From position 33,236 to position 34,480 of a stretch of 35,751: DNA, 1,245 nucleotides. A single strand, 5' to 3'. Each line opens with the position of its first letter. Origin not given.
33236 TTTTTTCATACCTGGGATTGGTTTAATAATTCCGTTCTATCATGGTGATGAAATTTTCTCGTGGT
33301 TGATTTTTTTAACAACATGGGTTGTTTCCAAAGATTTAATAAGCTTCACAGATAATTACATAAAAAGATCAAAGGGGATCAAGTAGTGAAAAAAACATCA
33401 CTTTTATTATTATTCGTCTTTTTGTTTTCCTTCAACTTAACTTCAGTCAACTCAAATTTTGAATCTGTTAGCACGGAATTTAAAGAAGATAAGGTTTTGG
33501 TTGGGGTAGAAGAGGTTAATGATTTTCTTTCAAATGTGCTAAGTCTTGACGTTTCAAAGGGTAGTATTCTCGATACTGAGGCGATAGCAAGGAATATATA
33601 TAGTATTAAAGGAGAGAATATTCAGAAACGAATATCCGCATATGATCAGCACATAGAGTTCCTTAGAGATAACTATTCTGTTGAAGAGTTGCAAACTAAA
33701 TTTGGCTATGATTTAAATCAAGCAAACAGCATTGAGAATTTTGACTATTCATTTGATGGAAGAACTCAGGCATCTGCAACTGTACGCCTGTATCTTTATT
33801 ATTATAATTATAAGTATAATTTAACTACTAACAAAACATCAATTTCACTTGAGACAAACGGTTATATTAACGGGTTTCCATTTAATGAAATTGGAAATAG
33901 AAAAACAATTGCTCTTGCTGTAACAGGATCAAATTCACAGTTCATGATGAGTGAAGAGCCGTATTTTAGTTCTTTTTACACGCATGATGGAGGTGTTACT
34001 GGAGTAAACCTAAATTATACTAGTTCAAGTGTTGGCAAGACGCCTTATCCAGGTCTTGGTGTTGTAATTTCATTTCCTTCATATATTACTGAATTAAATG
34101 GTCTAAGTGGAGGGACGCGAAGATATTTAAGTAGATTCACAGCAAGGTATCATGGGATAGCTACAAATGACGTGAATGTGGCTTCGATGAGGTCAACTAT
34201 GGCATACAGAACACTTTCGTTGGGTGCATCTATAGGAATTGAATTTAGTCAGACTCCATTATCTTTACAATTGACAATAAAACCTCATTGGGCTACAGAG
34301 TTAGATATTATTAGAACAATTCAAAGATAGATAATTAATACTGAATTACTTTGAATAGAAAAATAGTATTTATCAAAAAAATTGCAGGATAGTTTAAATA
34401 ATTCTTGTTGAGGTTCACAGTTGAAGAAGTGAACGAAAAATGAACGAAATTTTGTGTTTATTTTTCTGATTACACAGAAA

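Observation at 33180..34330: Orphan two-gene cargo module: small two-TM protein translationally coupled to a cysteine-free secreted protein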

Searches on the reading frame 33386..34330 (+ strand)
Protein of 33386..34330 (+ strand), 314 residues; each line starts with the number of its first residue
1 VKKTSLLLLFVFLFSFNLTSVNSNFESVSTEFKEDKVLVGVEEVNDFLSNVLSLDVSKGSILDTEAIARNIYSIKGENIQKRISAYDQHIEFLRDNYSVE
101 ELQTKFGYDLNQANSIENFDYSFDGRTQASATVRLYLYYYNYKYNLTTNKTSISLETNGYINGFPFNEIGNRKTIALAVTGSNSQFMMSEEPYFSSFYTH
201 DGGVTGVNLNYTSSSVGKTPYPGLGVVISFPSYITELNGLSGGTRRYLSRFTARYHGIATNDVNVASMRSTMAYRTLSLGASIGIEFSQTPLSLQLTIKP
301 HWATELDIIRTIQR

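Call 5: search_protein_families(library=pfam, proteins=[window:33386-34330:+], max_evalue=1)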
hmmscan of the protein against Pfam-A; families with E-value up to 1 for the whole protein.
window:33386-34330:+ (314 aa): 0 families

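Call 6: search_protein_families(library=phrogs, proteins=[window:33386-34330:+], max_evalue=1)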
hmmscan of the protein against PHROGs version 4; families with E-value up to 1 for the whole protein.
window:33386-34330:+ (314 aa): 2 families
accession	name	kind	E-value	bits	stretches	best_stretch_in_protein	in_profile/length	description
phrog_28203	-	unknown function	0.19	12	1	127-222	71-163/235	-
phrog_36084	-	unknown function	0.53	11.4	1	13-86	43-115/125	-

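Call 7: search_protein_families(library=ncbifam, proteins=[window:33386-34330:+], max_evalue=1)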
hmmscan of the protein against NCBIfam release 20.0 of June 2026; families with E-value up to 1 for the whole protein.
window:33386-34330:+ (314 aa): 0 families

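Call 8: find_homologous_proteins(query=window:33386-34327:+)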
Query window:33386-34327:+ (314 aa): 2 proteins with E <= 0.001 among 1832 candidates.
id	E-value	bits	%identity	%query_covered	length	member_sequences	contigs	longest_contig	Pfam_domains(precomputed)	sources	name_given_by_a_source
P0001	1.2e-193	660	97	100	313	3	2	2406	-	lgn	-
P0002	5.6e-61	225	43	89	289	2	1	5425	-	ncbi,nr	ncbi:MAG: hypothetical protein GX778_06780, partial [Erysipelothrix sp.]|nr:hypothetical protein [Er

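Call 10: find_encoding_contigs(protein=P0002, flank=10000)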
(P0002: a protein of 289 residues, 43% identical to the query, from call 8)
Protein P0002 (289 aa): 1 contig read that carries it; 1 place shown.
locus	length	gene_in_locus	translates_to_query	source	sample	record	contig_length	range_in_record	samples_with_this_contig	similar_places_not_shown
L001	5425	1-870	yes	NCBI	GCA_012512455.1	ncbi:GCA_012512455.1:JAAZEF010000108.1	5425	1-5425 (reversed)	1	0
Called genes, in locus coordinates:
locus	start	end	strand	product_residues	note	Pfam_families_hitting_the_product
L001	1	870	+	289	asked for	?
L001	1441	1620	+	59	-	-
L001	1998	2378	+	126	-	PF00462:Glutaredoxin (weak), PF03960:ArsC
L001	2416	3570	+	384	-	PF02540:NAD_synthase (faint), PF02568:ThiI (weak), PF03054:tRNA_Me_trans, PF20259:tRNA_Me_trans_M, PF20258:tRNA_Me_trans_C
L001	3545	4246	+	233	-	PF02517:Rce1-like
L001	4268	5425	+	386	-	PF23139:OB_YrrC, PF14490:HHH_RecD2, PF00580:UvrD-helicase, PF13086:AAA_11 (weak), PF13245:AAA_19, PF13604:AAA_30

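Call 11: find_encoding_contigs(protein=P0001, flank=10000)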
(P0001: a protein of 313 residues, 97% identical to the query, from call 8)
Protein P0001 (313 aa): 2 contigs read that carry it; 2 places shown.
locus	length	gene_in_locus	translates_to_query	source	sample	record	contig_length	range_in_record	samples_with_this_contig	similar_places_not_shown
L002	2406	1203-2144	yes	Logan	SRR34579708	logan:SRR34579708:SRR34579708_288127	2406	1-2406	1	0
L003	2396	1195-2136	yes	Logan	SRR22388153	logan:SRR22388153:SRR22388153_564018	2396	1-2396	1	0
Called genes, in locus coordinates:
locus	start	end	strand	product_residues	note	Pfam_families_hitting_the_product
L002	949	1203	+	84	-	-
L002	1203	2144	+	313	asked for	-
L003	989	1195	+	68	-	-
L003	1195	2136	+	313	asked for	-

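Call 13: search_solved_structures(query=A1, max_evalue=10)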
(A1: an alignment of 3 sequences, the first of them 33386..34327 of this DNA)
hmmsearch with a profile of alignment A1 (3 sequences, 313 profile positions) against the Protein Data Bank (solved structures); distinct sequences matched with E-value up to 10: 7.
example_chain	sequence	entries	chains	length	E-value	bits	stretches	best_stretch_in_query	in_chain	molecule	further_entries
6gk7_L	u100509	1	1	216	0.4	13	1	168-237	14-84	HUMAN FAB ANTIBODY FRAGMENT OF CBTAU-27.1(S31Y,T100I)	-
6dcv_L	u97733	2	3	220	0.53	12.6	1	168-237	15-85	Light chain of CBTAU27.1 Fab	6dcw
7qxc_LLL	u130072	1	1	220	0.54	12.5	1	168-253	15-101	Fab 4461 light chain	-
9pfk_L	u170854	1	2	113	0.83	11.9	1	168-237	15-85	VX93 light chain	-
9pzb_I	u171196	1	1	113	0.99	11.7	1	168-237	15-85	E8K Fab light chain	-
6mph_2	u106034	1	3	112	1.4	11.2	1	175-239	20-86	DF1W-a.01 Light chain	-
9h3c_A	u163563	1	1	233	1.5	11.1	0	272-310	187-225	De novo designed tandem repeat protein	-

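Call 18: find_related_loci(query=A1, collection=genome_contigs, flank=10000)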
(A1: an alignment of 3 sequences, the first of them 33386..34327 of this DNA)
Query A1 (314 aa) in genome_contigs; peptide patterns used: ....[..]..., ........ (x = any residue, [..] = any of these).
144 stretches matched a pattern; 1 encode a relative of the query (tblastn E <= 1e-3); 1 distinct loci.
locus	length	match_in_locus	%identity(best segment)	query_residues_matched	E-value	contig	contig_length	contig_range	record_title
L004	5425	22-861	43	34-312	1e-67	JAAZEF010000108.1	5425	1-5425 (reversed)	MAG: Erysipelothrix sp. isolate AS09scLD_28 331453_AS09, whole genome shotgun sequence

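Call 28: predict_structure(alignment_id=A1)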
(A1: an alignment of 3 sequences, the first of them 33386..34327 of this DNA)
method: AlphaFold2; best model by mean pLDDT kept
length: 314 residues; sequences in the alignment: 3
mean_pLDDT: 33.4   pTM: 0.31
mean pLDDT of the five models: 33.4, 33.3, 32.1, 31.9, 30.3
residues with pLDDT >= 90: 0; 70-90: 11; 50-70: 25; < 50: 278
segments of 3 or more residues with pLDDT < 50: 1-7, 9-83, 121-314
pLDDT, mean of each block of 10 residues (from residue 1): 45 35 27 26 28 24 23 33 52 74 61 61 43 28 32 29 26 26 22 23 23 23 30 29 33 32 25 30 33 28 33 32
secondary structure, 60 per line:
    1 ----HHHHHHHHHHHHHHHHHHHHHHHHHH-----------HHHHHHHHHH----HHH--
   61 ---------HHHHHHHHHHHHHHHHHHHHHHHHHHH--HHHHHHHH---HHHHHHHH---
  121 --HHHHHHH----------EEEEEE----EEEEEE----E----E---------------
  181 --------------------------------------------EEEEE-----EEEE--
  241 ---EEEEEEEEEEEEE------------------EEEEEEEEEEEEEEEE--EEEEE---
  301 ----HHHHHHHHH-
elements in order: H5-30 H42-51 H70-96 H99-106 H110-117 H123-129 E140-145 E150-155 E225-229 E235-238 E244-256 E275-290 E293-297 H305-313

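Call 35: search_protein_representatives(alignment_id=A1)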
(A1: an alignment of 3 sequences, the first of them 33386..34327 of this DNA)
Query: 3 sequences, 313 profile positions. Proteins with E-value up to 0.001 (for the whole library): 61; up to 1e-10: 23; up to 1e-30: 3. The best 61 are listed.
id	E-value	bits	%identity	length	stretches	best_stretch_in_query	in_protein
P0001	2.3e-189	644.5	-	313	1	1-313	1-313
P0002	3.2e-154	529.1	-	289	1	29-313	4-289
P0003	1.0e-44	169.4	-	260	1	71-306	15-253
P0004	1.9e-27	112.6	-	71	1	1-70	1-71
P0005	1.7e-26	109.5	-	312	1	1-312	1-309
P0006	3.9e-24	101.7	-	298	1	67-311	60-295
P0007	1.2e-19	87.0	-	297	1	8-306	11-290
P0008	1.6e-17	80.1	-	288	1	1-226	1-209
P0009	3.9e-17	78.8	-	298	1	41-299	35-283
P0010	8.0e-17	77.7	-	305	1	15-311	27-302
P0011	1.6e-15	73.5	-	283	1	55-297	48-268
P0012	1.9e-15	73.2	-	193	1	4-187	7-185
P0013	1.1e-14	70.7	-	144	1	49-162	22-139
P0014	1.4e-14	70.3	-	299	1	57-300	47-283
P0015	1.2e-13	67.3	-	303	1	75-302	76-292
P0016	1.5e-13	67.0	-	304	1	59-304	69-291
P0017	5.6e-13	65.1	-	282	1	64-308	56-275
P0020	2.9e-11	59.5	-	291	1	1-300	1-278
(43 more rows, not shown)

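Call 37: search_protein_families(library=pfam, alignment_id=A3, max_evalue=0.01)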
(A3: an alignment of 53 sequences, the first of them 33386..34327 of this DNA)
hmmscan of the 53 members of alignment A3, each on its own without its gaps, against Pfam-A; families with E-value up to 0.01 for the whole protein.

A. member 1, window:33386-34327:+ (314 aa): 0 families

B. families by the number of members that match (of 53 scanned): 7 families
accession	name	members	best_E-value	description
PF11369.13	DUF3160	2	0.00067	Protein of unknown function (DUF3160)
PF18678.6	AOC_like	1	0.00058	Allene oxide cyclase barrel like domain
PF25317.1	SAM_SMF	1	0.0017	SMF/DprA SAM domain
PF17263.7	DUF5329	1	0.0031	Family of unknown function (DUF5329)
PF06739.17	SBBP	1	0.0058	Beta-propeller repeat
PF10482.14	CtIP_N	1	0.0088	Tumour-suppressor protein CtIP N-terminal domain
PF22312.2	SgrA_ig-like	1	0.0089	SgrA, immunoglobulin-like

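Call 38: search_solved_structures(query=A3, max_evalue=10)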
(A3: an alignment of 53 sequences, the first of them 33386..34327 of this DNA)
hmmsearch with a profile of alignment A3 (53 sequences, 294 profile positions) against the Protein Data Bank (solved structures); distinct sequences matched with E-value up to 10: 8.
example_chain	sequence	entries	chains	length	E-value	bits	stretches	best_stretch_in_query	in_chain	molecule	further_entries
4nad_B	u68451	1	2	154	0.82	12.2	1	46-93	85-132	Regulation of nuclear pre-mRNA domain-containing protein 1B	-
4fla_A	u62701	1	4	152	0.85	12.1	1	46-93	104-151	Regulation of nuclear pre-mRNA domain-containing protein 1B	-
3htk_C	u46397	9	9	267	1.5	11.3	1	41-93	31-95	E3 SUMO-protein ligase MMS21 | MMS21 isoform 1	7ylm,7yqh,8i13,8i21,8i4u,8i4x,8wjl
7qcd_C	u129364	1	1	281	1.7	11.2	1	41-93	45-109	E3 SUMO-protein ligase MMS21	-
6w1s_B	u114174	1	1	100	2.2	10.8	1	30-96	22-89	Mediator of RNA polymerase II transcription subunit 4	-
8i4v_C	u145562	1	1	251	2.4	10.6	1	41-93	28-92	E3 SUMO-protein ligase MMS21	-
9s9i_A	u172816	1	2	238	7.1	9.1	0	37-102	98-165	Cell division protein CdvA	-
1hf9_A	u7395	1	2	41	8.4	8.8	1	62-95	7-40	ATPASE INHIBITOR (MITOCHONDRIAL)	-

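Call 39: find_homologous_proteins(query=A3, max_evalue=0.001)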
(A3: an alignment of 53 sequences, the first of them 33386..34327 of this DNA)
Query A3 (53 sequences) (314 aa, profile of the alignment): 2 proteins with E <= 0.001 among 8000 candidates.
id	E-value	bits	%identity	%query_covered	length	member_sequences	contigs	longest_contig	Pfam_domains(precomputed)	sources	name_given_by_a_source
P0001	2.0e-68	249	97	100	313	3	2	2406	-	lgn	-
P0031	1.2e-40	158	34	26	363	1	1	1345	-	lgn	-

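Call 41: find_encoding_contigs(protein=P0005, flank=6000, max_places=4)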
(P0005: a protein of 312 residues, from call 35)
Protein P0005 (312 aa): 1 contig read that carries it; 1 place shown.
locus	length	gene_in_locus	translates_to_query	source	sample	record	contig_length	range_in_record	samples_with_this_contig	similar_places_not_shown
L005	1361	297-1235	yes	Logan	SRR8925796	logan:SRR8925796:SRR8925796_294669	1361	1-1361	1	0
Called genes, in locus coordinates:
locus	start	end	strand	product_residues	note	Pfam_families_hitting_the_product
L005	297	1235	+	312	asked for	-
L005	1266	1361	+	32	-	?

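Call 42: find_encoding_contigs(protein=P0003, flank=6000, max_places=4)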
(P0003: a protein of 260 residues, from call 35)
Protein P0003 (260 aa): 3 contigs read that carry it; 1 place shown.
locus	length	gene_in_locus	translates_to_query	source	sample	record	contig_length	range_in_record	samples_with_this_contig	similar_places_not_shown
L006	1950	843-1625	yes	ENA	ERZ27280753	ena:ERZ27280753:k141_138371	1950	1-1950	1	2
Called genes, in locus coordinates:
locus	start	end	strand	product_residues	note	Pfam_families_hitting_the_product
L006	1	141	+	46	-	?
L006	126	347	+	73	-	-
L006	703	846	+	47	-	-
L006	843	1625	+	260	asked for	-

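Call 43: list_cluster_members(proteins=[P0006, P0007, P0009, P0010, P0011, P0014, P0015, P0016, P0017, P0020])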
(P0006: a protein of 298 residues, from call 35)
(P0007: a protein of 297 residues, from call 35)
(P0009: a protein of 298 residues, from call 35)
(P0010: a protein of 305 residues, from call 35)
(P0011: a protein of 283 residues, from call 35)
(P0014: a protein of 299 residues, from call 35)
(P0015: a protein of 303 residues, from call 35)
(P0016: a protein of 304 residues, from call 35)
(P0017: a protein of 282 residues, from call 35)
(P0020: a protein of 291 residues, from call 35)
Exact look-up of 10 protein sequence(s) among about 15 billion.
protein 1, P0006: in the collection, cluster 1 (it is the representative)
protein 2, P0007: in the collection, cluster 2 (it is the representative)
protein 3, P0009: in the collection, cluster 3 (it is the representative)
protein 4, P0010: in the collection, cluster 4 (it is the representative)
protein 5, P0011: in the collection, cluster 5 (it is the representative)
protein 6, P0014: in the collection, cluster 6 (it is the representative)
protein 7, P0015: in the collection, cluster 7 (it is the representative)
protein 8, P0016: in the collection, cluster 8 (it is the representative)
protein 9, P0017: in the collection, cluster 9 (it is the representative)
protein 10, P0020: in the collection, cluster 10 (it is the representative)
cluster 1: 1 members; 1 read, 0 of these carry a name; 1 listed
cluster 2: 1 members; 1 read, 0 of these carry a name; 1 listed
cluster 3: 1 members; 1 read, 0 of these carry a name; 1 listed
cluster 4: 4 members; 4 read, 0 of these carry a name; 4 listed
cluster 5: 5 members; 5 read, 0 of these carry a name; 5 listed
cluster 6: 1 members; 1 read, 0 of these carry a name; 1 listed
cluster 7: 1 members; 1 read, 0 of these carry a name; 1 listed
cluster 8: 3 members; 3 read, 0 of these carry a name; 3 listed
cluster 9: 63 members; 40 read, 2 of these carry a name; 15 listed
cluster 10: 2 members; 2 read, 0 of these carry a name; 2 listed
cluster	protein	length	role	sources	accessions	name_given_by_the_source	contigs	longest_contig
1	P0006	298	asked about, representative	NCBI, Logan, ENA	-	-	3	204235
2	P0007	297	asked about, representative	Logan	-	-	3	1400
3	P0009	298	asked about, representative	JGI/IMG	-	-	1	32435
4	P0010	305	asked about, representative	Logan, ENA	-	-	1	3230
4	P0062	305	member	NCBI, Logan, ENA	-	-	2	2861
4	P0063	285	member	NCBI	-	-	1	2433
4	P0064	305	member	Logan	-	-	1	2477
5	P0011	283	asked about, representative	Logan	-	-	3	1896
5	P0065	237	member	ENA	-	-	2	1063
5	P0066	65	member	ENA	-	-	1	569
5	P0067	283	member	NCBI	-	-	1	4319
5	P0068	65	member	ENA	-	-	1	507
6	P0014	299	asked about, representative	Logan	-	-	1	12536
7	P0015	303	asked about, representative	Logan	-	-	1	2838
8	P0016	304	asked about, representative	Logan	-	-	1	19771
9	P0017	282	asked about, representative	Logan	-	-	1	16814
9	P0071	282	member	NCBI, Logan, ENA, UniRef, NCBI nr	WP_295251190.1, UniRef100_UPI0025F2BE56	hypothetical protein [uncultured Catenibacterium sp.] | hypothetical protein n=1 Tax=uncultured Catenibacterium sp. TaxID=286142 ...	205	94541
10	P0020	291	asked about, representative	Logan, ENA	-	-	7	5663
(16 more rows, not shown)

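Call 46: find_encoding_contigs(protein=P0006, flank=6000, max_places=2)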
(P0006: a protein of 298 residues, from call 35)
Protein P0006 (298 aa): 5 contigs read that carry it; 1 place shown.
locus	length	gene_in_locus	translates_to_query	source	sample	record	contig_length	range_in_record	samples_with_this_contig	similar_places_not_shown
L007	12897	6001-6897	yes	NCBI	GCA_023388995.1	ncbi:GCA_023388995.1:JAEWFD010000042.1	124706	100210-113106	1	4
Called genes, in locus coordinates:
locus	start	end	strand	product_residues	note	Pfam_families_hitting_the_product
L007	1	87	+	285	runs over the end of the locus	PF16745:RsgA_N (faint), PF03193:RsgA_GTPase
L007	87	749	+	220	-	PF00834:Ribul_P_3_epim, PF00977:His_biosynth (faint)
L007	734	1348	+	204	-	PF04263:TPK_catalytic, PF04265:TPK_B1_binding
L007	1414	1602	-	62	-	PF00830:Ribosomal_L28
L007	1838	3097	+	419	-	PF11104:PilM_2, PF02491:SHS2_FTSA (weak), PF14450:FtsA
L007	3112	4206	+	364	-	PF00091:Tubulin, PF12327:FtsZ_C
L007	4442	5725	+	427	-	-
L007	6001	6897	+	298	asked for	-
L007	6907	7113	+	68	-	-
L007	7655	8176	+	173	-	-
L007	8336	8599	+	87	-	-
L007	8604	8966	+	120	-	PF22747:Zn_ribbon_DUF2089, PF09862:DUF2089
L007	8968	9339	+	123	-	PF22746:SHOCT-like_DUF2089-C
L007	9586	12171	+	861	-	PF00690:Cation_ATPase_N, PF00122:E1-E2_ATPase, PF00702:Hydrolase, PF13246:Cation_ATPase, PF00689:Cation_ATPase_C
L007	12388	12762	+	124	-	-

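Call 47: find_encoding_contigs(protein=P0071, flank=6000, max_places=3)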
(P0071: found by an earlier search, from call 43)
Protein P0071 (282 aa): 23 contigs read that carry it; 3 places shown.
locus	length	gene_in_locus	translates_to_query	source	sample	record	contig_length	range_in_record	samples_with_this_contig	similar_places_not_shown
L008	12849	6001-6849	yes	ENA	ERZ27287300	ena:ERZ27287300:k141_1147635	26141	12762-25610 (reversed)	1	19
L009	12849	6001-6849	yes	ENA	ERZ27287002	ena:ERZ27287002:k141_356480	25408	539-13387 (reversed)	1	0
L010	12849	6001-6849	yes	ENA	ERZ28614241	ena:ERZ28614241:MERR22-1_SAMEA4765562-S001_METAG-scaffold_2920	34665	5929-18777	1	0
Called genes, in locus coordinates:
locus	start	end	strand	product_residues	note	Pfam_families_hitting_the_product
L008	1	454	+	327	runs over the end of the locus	?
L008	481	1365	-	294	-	PF00480:ROK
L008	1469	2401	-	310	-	PF00291:PALP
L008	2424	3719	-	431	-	PF01053:Cys_Met_Meta_PP, PF00155:Aminotran_1_2, PF01041:DegT_DnrJ_EryC1, PF00266:Aminotran_5 (weak)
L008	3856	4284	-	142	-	PF02082:Rrf2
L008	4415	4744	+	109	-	PF03551:PadR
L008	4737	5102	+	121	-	-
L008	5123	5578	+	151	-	-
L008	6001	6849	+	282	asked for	-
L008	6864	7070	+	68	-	-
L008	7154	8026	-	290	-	PF01116:F_bP_aldolase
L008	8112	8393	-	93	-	-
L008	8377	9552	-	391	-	PF00155:Aminotran_1_2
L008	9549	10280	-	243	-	PF00588:SpoU_methylase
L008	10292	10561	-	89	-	-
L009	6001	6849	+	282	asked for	-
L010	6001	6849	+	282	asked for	-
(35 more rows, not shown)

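Call 51: predict_structure(alignment_id=A3)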
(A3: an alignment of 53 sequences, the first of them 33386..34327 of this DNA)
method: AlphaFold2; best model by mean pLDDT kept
length: 314 residues; sequences in the alignment: 53
mean_pLDDT: 83.8   pTM: 0.80
mean pLDDT of the five models: 83.8, 83.2, 82.9, 82.0, 79.6
residues with pLDDT >= 90: 185; 70-90: 58; 50-70: 47; < 50: 24
segments of 3 or more residues with pLDDT < 50: 15-32, 59-62
pLDDT, mean of each block of 10 residues (from residue 1): 51 49 39 76 92 64 59 69 94 96 92 98 96 97 97 98 85 95 94 93 73 92 95 87 87 98 97 82 76 82 93 94
secondary structure, 60 per line:
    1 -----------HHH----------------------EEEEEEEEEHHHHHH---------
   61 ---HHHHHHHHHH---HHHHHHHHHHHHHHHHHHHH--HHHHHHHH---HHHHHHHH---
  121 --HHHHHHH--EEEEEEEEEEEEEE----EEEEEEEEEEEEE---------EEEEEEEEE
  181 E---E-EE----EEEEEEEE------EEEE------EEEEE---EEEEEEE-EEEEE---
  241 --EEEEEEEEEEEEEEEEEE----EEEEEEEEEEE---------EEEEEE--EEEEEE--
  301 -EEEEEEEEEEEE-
elements in order: E37-45 H46-51 H64-73 H77-96 H99-106 H110-117 H123-129 E132-145 E150-162 E172-181 E193-200 E207-210 E217-221 E225-231 E233-237 E243-260 E265-275 E285-290 E293-298 E302-313

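Call 53: fold_search(model_id=the predicted structure, library=pdb)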
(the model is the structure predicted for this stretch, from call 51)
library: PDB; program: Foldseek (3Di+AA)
matches with E <= 10: 1128; with E <= 0.001: 43
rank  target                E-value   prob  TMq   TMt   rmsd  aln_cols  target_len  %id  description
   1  7t4e_A                2.8e-06  1.00  0.28  0.28  18.2       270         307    7  Prepore structure of pore-forming toxin Epx1 (released 2022-03-16)
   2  2ygt                  4.4e-06  1.00  0.22  0.25  17.2       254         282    9  Clostridium perfringens delta-toxin (released 2012-05-16)
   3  4yhd_G                1.3e-05  1.00  0.26  0.28  15.6       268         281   10  Staphylococcal alpha-hemolysin H35A mutant monomer (released 2015-10-21)
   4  4yhd_D                1.3e-05  1.00  0.25  0.27  16.8       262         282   10  Staphylococcal alpha-hemolysin H35A mutant monomer (released 2015-10-21)
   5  8rj8_C                1.4e-05  1.00  0.28  0.30  20.8       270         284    9  CytK nanopore mutant (released 2025-01-01)
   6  7t4d_A                1.5e-05  1.00  0.28  0.29  20.6       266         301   12  Pore structure of pore-forming toxin Epx4 (released 2022-03-16)
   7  7q9y_A                1.6e-05  1.00  0.23  0.25  23.9       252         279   10  Cryo-EM structure of the octameric pore of Clostridium perfringens beta-toxin. (released 2022-10-19)
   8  4idj_A                1.7e-05  1.00  0.27  0.30  16.8       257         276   10  S.Aureus a-hemolysin monomer in complex with Fab (released 2013-06-26)
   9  4yhd_A                3.2e-05  1.00  0.28  0.30  16.5       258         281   10  Staphylococcal alpha-hemolysin H35A mutant monomer (released 2015-10-21)
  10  7o1q_A                3.8e-05  1.00  0.26  0.27  19.1       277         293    9  Amyloid beta oligomer displayed on the alpha hemolysin scaffold (released 2021-04-14)
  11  8rj8_E                4.8e-05  1.00  0.28  0.30  20.8       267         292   12  CytK nanopore mutant (released 2025-01-01)
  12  4i0n                  5.3e-05  1.00  0.29  0.33  16.7       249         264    6  Pore forming protein (released 2013-03-20)
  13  6u3t_B                5.3e-05  1.00  0.25  0.30  15.1       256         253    8  Structure-based discovery of a novel small-molecule inhibitor of methicillin-resistant S. aureus (released 2020-03-25)
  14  8rj8_D                5.6e-05  0.99  0.24  0.26  22.7       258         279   10  CytK nanopore mutant (released 2025-01-01)
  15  4p24_D                6.0e-05  0.99  0.25  0.27  20.6       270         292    9  pore forming toxin (released 2015-03-11)
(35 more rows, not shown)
